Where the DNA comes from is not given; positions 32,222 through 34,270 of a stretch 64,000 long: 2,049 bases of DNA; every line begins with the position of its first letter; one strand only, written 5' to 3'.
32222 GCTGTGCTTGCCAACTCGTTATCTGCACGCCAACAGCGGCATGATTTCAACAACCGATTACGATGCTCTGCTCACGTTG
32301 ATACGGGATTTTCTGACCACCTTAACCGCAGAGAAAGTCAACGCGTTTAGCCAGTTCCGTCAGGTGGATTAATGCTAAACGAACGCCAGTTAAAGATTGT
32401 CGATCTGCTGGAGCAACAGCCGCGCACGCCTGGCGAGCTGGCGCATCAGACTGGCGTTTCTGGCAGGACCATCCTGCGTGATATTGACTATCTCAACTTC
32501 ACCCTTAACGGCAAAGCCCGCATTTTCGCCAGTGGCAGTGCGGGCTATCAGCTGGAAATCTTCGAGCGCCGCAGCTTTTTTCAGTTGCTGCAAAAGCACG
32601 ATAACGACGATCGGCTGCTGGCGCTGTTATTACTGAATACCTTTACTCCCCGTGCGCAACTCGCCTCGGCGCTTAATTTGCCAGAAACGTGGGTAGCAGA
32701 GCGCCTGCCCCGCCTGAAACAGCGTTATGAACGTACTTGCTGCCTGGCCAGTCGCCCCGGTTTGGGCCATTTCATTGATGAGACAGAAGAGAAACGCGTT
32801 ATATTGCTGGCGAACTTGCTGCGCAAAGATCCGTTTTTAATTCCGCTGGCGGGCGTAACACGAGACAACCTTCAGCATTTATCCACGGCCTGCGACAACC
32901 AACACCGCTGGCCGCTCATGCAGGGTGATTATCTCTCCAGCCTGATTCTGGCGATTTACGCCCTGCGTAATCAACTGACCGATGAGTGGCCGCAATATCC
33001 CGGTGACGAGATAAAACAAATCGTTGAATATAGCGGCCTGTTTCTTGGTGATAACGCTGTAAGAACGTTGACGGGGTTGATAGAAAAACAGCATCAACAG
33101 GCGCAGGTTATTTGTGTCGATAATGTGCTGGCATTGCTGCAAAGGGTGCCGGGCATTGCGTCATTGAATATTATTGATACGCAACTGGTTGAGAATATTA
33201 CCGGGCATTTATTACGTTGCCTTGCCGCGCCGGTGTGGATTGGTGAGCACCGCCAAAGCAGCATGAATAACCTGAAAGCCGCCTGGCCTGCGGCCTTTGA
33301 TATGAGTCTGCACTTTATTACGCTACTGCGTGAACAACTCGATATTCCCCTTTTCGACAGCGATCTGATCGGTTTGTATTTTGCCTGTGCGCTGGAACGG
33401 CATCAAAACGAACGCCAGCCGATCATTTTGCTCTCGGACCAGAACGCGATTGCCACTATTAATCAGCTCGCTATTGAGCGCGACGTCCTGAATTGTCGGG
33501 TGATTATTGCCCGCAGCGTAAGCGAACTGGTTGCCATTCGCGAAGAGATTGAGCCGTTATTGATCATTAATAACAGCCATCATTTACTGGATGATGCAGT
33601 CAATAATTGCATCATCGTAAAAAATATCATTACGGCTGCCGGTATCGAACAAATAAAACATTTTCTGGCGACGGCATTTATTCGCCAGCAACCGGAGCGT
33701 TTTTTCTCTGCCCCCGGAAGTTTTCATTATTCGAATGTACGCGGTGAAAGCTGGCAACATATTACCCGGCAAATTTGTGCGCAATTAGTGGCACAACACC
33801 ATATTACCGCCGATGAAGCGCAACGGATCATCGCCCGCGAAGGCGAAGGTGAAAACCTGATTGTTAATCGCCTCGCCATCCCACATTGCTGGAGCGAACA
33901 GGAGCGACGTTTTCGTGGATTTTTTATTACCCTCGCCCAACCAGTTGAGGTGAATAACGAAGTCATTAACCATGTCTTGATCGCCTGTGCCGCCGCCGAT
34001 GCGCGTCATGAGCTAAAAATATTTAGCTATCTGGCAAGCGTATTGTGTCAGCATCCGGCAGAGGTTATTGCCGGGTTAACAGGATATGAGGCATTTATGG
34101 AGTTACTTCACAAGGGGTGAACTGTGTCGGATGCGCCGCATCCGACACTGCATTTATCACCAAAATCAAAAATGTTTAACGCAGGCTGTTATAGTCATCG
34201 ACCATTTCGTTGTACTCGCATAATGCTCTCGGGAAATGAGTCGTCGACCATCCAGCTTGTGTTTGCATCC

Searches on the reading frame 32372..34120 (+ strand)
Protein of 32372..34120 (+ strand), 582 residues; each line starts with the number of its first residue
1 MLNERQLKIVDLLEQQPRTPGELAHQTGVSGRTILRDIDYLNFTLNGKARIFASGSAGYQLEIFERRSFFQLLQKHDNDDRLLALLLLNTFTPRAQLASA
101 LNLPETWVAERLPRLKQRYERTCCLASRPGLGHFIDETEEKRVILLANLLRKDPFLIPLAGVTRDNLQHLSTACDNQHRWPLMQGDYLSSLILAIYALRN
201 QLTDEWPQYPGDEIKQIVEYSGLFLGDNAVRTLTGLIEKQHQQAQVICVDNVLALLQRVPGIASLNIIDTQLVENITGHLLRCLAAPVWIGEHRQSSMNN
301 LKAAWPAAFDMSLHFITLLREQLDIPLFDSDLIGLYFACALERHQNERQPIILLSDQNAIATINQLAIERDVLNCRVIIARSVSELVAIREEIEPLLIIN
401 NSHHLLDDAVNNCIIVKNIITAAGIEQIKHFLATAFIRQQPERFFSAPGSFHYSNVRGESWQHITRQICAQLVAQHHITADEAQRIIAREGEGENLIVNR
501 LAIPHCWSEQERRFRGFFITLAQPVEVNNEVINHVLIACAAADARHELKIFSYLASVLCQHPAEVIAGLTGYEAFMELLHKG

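Call 19: search_protein_families(library=pfam, proteins=[window:32372-34120:+])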
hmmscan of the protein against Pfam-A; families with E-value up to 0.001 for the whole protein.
window:32372-34120:+ (582 aa): 5 families
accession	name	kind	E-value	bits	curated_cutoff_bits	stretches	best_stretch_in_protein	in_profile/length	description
PF00359.27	PTS_EIIA_2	-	1.6e-13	51.3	27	1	455-560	11-121/144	Phosphoenolpyruvate-dependent sugar phosphotransferase system, EIIA 2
PF08279.18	HTH_11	-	2.2e-09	37.5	25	1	5-60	1-55/55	HTH domain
PF13404.12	HTH_AsnC-type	-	1.3e-05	25.3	27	0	79-116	5-42/42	AsnC-type helix-turn-helix domain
PF21476.4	PF0610-like_N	-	0.00039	21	33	0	8-48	5-45/50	PF0610-like, N-terminal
PF13412.12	HTH_24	-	0.00087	19.3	21.9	0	2-36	1-36/48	Winged helix-turn-helix DNA-binding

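Call 55: search_protein_families(library=pfam, proteins=[window:32372-34120:+], max_evalue=10)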
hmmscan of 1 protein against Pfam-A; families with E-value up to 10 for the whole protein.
window:32372-34120:+ (582 aa): 10 families
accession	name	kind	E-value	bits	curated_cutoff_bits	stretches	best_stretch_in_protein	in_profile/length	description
PF00359.27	PTS_EIIA_2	-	1.6e-13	51.3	27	1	455-560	11-121/144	Phosphoenolpyruvate-dependent sugar phosphotransferase system, EIIA 2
PF08279.18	HTH_11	-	2.2e-09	37.5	25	1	5-60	1-55/55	HTH domain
PF13404.12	HTH_AsnC-type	-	1.3e-05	25.3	27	2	79-116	5-42/42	AsnC-type helix-turn-helix domain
PF21476.4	PF0610-like_N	-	0.00039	21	33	1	8-48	5-45/50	PF0610-like, N-terminal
PF13412.12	HTH_24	-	0.00087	19.3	21.9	2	2-36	1-36/48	Winged helix-turn-helix DNA-binding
PF01022.26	HTH_5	-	0.0026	18.1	22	1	4-30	2-28/47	Bacterial regulatory protein, arsR family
PF25213.1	HVO_A0261_N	-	0.013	15.8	35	1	4-40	11-47/86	HVO_A0261 N-terminal domain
PF08280.17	HTH_Mga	-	0.029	14.8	23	1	4-48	5-50/59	M protein trans-acting positive regulator (MGA) HTH domain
PF12840.13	HTH_20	-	0.097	13.1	27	1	5-38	5-39/51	Helix-turn-helix domain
PF08220.18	HTH_DeoR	-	0.11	12.6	21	1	5-41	1-38/57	DeoR-like helix-turn-helix domain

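Call 56: search_solved_structures(query=window:32372-34120:+, max_evalue=0.01)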
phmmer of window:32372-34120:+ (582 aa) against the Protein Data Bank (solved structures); distinct sequences matched with E-value up to 0.01: 0.

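Call 57: find_homologous_proteins(query=window:32372-34120:+, max_evalue=1e-20)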
Query window:32372-34120:+ (582 aa): 135 proteins with E <= 1e-20 among 8000 candidates; the best 120 are listed.
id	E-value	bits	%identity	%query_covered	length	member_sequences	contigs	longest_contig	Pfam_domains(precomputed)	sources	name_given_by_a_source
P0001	0.0e+0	1275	98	100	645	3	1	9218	PF08279.19,PF13404.13,PF00359.28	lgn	-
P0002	0.0e+0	1267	97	100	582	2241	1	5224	PF08279.19,PF13404.13,PF00359.28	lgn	-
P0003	0.0e+0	1267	96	100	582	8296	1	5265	PF08279.19,PF13404.13,PF00359.28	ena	-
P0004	0.0e+0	1236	95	100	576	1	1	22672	PF08279.19,PF13404.13,PF00359.28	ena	-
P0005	0.0e+0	1234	95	100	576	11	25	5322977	PF08279.19,PF13404.13,PF00359.28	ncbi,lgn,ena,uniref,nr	ncbi:putative frv operon regulatory protein [Escherichia coli]|uniref:putative frv operon regulatory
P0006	0.0e+0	1233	95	100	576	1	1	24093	PF08279.19,PF13404.13,PF00359.28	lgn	-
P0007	0.0e+0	1231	95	100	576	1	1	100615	PF08279.19,PF13404.13,PF00359.28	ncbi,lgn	ncbi:TPA: putative frv operon regulatory protein [Escherichia coli]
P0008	0.0e+0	1229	95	100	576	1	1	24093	PF08279.19,PF13404.13,PF00359.28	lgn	-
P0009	0.0e+0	1193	93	100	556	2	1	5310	PF08279.19,PF13404.13,PF00359.28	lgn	-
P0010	0.0e+0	1183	93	100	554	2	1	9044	PF08279.19,PF13404.13,PF00359.28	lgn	-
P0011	0.0e+0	1112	87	100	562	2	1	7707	PF08279.19,PF00359.28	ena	-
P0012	2.3e-296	1002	75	100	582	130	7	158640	PF08279.19,PF00359.28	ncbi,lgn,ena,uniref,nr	ncbi:putative frv operon regulatory protein [Citrobacter amalonaticus]|uniref:putative frv operon re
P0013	2.6e-294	995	76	100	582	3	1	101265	PF08279.19,PF00359.28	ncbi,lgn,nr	ncbi:HTH domain-containing protein [Citrobacter amalonaticus]|nr:HTH domain-containing protein [Citr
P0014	4.5e-293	991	76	100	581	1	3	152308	PF08279.19,PF00359.28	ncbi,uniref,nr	ncbi:transcriptional regulator [Citrobacter amalonaticus]|uniref:Transcriptional regulator n=1 Tax=C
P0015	4.7e-292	988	75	100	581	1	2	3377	PF08279.19,PF00359.28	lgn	-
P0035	2.7e-287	972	74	100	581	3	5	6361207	PF08279.19,PF00359.28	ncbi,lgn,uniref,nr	ncbi:MAG: putative frv operon regulatory protein [Klebsiella huaxiensis]|uniref:putative frv operon 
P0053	1.1e-270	917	70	100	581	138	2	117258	PF08279.19,PF00359.28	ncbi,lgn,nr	ncbi:PTS sugar transporter subunit IIA [Salmonella enterica]|nr:PTS sugar transporter subunit IIA [S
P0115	7.6e-165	568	49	99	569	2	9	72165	PF13412.13,PF08279.19,PF00359.28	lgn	-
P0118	3.5e-164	565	48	99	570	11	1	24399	PF08279.19,PF00359.28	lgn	-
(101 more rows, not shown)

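Call 58: find_encoding_contigs(protein=P0115, flank=5000, max_places=2)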
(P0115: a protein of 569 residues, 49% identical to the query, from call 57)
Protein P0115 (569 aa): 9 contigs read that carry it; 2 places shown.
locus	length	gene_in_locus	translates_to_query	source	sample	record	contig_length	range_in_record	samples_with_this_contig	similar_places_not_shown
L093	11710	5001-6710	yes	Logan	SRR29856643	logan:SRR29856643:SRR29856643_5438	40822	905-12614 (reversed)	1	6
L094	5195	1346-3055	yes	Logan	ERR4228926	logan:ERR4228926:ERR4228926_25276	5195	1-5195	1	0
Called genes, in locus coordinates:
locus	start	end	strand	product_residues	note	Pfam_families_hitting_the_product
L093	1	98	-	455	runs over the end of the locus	PF03611:EIIC-GAT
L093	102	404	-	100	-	PF02302:PTS_IIB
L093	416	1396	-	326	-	PF00365:PFK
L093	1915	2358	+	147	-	PF00359:PTS_EIIA_2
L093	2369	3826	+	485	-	PF02302:PTS_IIB, PF25554:PTS_EIIB_BC_N, PF02378:PTS_EIIC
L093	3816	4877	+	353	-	PF27529:AMPT (weak), PF05343:Peptidase_M42, PF01546:Peptidase_M20 (weak)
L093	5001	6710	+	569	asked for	PF08279:HTH_11 (weak), PF13412:HTH_24 (faint), PF00359:PTS_EIIA_2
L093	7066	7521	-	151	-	PF24880:DUF7738 (faint)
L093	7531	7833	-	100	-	-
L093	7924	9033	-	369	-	PF13671:AAA_33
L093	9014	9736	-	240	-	PF09414:RNA_ligase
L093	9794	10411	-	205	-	PF00472:RF-1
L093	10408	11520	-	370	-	PF01139:RtcB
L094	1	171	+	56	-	?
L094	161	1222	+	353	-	PF27529:AMPT (weak), PF05343:Peptidase_M42, PF01546:Peptidase_M20 (weak)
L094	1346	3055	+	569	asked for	PF08279:HTH_11 (weak), PF13412:HTH_24 (faint), PF00359:PTS_EIIA_2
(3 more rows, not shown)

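Call 59: find_encoding_contigs(protein=P0118, flank=5000, max_places=2)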
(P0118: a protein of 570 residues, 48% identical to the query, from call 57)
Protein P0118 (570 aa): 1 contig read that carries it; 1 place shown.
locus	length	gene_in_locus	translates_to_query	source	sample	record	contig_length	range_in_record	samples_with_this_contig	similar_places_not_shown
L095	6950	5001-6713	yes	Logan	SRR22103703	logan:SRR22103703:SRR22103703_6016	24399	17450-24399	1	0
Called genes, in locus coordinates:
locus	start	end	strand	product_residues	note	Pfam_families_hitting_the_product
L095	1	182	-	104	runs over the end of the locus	PF02302:PTS_IIB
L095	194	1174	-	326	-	PF00365:PFK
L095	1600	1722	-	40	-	-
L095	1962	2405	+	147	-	PF00359:PTS_EIIA_2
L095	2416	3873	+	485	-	PF02302:PTS_IIB, PF25554:PTS_EIIB_BC_N, PF02378:PTS_EIIC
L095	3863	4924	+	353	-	PF27529:AMPT (weak), PF05343:Peptidase_M42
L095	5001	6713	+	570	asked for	PF08279:HTH_11, PF00359:PTS_EIIA_2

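Call 60: find_encoding_contigs(protein=P0053, flank=5000, max_places=1)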
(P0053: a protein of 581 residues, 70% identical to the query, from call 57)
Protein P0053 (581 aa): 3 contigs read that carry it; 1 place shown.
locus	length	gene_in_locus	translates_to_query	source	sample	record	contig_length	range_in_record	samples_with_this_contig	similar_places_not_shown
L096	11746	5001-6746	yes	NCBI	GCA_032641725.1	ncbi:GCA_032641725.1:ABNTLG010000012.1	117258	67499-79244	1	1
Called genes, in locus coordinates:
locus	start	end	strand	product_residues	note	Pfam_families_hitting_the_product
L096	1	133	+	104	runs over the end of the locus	PF05336:rhaM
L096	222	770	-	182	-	PF01381:HTH_3, PF13443:HTH_26 (weak), PF13560:HTH_31, PF07883:Cupin_2 (weak)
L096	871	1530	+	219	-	PF03591:AzlC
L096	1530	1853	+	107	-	PF05437:AzlD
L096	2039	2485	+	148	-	PF00359:PTS_EIIA_2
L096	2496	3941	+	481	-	PF02302:PTS_IIB, PF25554:PTS_EIIB_BC_N, PF02378:PTS_EIIC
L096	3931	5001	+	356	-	PF05343:Peptidase_M42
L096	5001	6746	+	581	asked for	PF08279:HTH_11, PF00359:PTS_EIIA_2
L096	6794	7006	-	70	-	PF07338:YdgH_BhsA-like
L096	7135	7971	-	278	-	PF02634:FdhD-NarQ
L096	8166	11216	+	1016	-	-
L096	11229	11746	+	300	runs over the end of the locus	PF12838:Fer4_7 (weak), PF13187:Fer4_9 (weak), PF13237:Fer4_10, PF13247:Fer4_11, PF14697:Fer4_21 (weak), PF12837:Fer4_6 (weak), PF13187:Fer4_9 (weak), PF09163:Form-deh_trans, +4 more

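Call 61: find_encoding_contigs(protein=P0035, flank=5000, max_places=1)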
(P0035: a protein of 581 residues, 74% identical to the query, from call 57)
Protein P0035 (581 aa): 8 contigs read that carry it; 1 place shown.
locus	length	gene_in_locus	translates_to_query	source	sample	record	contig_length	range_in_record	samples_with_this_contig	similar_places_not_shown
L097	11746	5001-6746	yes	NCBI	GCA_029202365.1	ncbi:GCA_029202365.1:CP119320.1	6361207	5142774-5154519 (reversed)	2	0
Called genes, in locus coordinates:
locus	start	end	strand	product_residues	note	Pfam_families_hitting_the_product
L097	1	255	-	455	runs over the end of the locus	PF03611:EIIC-GAT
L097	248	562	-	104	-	PF02302:PTS_IIB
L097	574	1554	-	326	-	PF00365:PFK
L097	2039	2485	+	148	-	PF00359:PTS_EIIA_2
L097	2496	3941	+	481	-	PF02302:PTS_IIB, PF25554:PTS_EIIB_BC_N, PF02378:PTS_EIIC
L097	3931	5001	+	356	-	PF05343:Peptidase_M42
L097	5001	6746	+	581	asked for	PF08279:HTH_11 (weak), PF00359:PTS_EIIA_2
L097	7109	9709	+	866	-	PF13191:AAA_16 (faint), PF00158:Sigma54_activat, PF00004:AAA (weak), PF07728:AAA_5 (weak), PF13401:AAA_22 (faint), PF03610:EIIA-man (weak), PF00874:PRD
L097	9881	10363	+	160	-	PF03610:EIIA-man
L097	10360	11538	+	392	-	PF07470:Glyco_hydro_88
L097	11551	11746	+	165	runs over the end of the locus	PF03830:PTSIIB_sorb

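Call 68: search_solved_structures(query=A5, max_evalue=10, show_alignments=0)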
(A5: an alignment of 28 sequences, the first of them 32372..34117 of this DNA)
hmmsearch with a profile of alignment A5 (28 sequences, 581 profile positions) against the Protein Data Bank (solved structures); distinct sequences matched with E-value up to 10: 15.
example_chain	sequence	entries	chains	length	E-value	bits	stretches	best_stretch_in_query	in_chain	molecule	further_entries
1a6j_A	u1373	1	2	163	0.0076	18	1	484-577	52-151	NITROGEN REGULATORY IIA PROTEIN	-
6gsm_a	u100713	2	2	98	0.15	13.7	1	392-431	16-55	40S ribosomal protein S26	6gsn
5it7_a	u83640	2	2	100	0.15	13.6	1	392-431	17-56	KLLA0D05115p | Ribosomal protein eS26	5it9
8s8k_a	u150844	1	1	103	0.17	13.5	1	392-431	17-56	40S ribosomal protein S26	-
3bjv_A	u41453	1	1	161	0.19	13.3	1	456-579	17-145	RmpA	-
3j80_a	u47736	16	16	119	0.23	13.1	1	392-431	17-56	eS26 | 40S ribosomal protein S26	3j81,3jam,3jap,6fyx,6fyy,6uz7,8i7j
9atx_A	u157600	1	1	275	0.31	12.6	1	4-122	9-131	Capsule synthesis positive regulator AcpB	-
8xu8_Se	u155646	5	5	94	0.5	12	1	392-430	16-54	Small ribosomal subunit protein eS26A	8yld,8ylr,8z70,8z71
4u3m_D6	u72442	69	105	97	0.53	11.9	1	392-430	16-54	40S ribosomal protein S26-B | ES26 | 40S ribosomal protein S26-A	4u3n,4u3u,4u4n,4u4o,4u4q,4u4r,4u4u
5m1j_a2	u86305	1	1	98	0.55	11.8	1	392-430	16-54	40S ribosomal protein S26-B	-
6s47_Bb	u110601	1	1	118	0.82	11.3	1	392-430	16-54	40S ribosomal protein S26-B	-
3j6x_26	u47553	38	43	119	0.83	11.2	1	392-430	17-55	40S ribosomal protein S26 | 40S ribosomal protein S26-A | eS26 (yeast S26)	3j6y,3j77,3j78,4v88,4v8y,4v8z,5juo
6hhq_b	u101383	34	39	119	0.83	11.2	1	392-430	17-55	40S ribosomal protein S26-B | RPS26B isoform 1 | Small ribosomal subunit protein eS26B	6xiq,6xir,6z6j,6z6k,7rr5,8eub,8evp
9ebr_A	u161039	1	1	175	1.3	10.6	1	4-42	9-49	Probable transcription repressor NiaR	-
1j5y_A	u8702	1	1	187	1.6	10.3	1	4-42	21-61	TRANSCRIPTIONAL REGULATOR, BIOTIN REPRESSOR FAMILY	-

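Call 74: predict_structure(alignment_id=A5)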
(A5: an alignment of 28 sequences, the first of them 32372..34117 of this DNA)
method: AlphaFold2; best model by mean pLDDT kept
length: 582 residues; sequences in the alignment: 28
mean_pLDDT: 84.6   pTM: 0.52
mean pLDDT of the five models: 84.6, 82.7, 81.8, 79.3, 79.1
residues with pLDDT >= 90: 209; 70-90: 316; 50-70: 52; < 50: 5
segments of 3 or more residues with pLDDT < 50: 293-296
pLDDT, mean of each block of 10 residues (from residue 1): 80 89 89 89 83 86 77 65 90 91 88 85 87 91 92 87 92 90 90 94 84 88 90 91 88 91 78 91 83 55 71 89 72 81 66 86 80 78 89 84 79 82 78 72 87 93 95 94 91 81 87 88 90 93 68 82 89 90 65
secondary structure, 60 per line:
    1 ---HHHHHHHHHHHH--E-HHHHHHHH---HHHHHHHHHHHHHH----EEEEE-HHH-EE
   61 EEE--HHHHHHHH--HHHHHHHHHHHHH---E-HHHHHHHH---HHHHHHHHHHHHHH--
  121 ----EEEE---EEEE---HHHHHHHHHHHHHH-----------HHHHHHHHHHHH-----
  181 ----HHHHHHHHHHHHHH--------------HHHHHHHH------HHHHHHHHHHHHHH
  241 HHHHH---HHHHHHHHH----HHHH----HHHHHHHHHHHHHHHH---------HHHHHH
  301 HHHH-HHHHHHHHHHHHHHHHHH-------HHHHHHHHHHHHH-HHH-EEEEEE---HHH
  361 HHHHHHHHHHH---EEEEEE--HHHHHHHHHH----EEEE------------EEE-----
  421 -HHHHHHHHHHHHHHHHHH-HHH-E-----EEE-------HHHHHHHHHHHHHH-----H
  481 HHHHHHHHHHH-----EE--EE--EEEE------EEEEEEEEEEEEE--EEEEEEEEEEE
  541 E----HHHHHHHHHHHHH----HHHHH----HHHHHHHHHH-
elements in order: H4-15 H20-27 H31-44 E49-53 E59-63 H66-73 H76-88 H94-101 H105-118 E125-128 E132-135 H139-152 H164-175 H185-198 H213-220 H227-245 H249-257 H262-265 H270-285 H295-304 H306-323 H331-343 E349-354 H358-371 E375-380 H383-392 E397-400 E413-415 H422-439 E451-453 H461-474 H480-491 E505-508 E515-527 E530-541 H546-558 H563-567 H572-581

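Call 76: fold_search(model_id=the predicted structure, library=pdb)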
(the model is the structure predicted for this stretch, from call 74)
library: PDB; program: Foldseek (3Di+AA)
matches with E <= 10: 788; with E <= 0.001: 10
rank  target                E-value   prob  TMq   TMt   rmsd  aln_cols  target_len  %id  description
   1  5way_A                3.1e-10  1.00  0.37  0.43  12.7       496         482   12  MgaSpn protein, Mga regulator from Streptococcus pneumoniae (released 2017-07-05)
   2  5way_B                8.3e-10  1.00  0.38  0.44  12.6       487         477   13  MgaSpn protein, Mga regulator from Streptococcus pneumoniae (released 2017-07-05)
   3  4r6i_A                2.6e-09  1.00  0.34  0.39  17.0       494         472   13  AtxA protein, a virulence regulator from Bacillus anthracis. (released 2014-10-22)
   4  4r6i_B                5.7e-09  1.00  0.35  0.43  15.8       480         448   12  AtxA protein, a virulence regulator from Bacillus anthracis. (released 2014-10-22)
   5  3sqn_A                1.3e-08  1.00  0.36  0.42  11.2       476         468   14  Putative Mga family transcriptional regulator from Enterococcus faecalis (released 2011-07-20)
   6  9atx                  5.5e-05  1.00  0.23  0.43  12.0       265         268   18  AcpB protein from Bacillus anthracis, N-terminal part (released 2024-03-06)
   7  3sqn_B                2.3e-04  1.00  0.27  0.37  12.3       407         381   12  Putative Mga family transcriptional regulator from Enterococcus faecalis (released 2011-07-20)
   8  3urr_A                5.9e-04  1.00  0.22  0.73   3.2       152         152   17  Structure of PTS IIA-like nitrogen-regulatory protein PtsN (BTH_I0484) (ptsN) (released 2011-12-21)
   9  6mtq_T                6.5e-04  1.00  0.18  0.56   5.2       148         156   20  Crystal structure of VRC42.N1 Fab in complex with T117-F MPER scaffold (released 2019-03-27)
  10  4gqx_A                8.8e-04  1.00  0.18  0.63   3.0       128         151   19  Crystal structure of EIIA(NTR) from Burkholderia pseudomallei (released 2013-03-20)
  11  1a6j_A                1.1e-03  1.00  0.21  0.72   3.4       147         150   20  NITROGEN REGULATORY BACTERIAL PROTEIN IIA-NITROGEN (released 1998-07-15)
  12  3urr_B                1.4e-03  1.00  0.21  0.71   3.4       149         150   18  Structure of PTS IIA-like nitrogen-regulatory protein PtsN (BTH_I0484) (ptsN) (released 2011-12-21)
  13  6mto_T                1.5e-03  1.00  0.17  0.52   6.1       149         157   19  Crystal structure of VRC42.01 Fab in complex with T117-F MPER scaffold (released 2019-03-27)
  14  1xiz_A                2.1e-03  1.00  0.19  0.62   4.9       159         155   18  Structural Genomics, The crystal structure of domain IIA of putative phosphotransferase system specific for mannitol/f (released 2004-11-09)
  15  5tfw_O                2.2e-03  1.00  0.18  0.59   5.5       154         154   18  Crystal structure of 10E8 Fab light chain mutant2 against the MPER region of the HIV-1 Env, in complex with T117v2 epi (released 2017-03-08)
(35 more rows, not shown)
